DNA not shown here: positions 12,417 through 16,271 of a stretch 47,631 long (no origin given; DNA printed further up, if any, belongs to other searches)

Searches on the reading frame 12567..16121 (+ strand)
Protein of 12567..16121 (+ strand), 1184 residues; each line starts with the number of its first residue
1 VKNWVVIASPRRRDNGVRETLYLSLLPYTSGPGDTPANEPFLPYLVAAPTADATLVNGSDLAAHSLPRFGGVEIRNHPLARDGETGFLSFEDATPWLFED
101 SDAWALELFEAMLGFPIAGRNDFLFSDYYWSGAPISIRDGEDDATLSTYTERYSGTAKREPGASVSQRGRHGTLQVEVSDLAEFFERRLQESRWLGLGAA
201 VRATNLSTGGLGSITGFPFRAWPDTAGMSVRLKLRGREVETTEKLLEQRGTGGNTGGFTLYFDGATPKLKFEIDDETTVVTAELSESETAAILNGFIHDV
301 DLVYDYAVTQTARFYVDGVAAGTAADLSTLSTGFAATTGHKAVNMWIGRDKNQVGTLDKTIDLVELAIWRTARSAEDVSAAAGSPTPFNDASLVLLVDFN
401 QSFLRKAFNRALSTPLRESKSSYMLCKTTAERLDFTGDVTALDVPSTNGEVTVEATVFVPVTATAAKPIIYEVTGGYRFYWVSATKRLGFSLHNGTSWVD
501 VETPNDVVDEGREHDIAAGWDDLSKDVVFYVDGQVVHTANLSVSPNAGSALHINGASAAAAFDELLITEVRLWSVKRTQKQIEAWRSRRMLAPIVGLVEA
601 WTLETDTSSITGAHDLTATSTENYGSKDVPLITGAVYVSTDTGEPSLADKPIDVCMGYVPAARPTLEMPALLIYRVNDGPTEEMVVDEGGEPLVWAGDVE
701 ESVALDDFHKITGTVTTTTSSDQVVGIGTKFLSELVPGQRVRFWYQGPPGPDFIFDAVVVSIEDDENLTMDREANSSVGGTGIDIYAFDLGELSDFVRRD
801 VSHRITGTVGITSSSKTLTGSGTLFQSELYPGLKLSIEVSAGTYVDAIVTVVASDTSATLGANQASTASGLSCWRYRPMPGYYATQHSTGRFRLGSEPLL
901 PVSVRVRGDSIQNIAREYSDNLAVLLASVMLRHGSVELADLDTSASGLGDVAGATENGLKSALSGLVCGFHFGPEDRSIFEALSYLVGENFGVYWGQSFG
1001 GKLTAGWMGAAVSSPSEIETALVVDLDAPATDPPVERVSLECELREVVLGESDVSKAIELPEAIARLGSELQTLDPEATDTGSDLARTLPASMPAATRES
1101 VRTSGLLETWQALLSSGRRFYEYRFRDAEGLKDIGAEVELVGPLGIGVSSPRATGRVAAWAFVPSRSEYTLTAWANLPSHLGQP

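Call 76: search_protein_families(library=phrogs, proteins=[window:12567-16121:+], max_evalue=0.00001)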
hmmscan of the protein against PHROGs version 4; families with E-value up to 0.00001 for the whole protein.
window:12567-16121:+ (1184 aa): 3 families
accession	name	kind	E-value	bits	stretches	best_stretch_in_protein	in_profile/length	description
phrog_8917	-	unknown function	4.3e-17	62.7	1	1-199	86-238/613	-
phrog_1980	-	tail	1.1e-07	32.6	0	806-871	6-71/449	tail fiber protein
phrog_17834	-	unknown function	1.6e-07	31.6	0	806-880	9-82/458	-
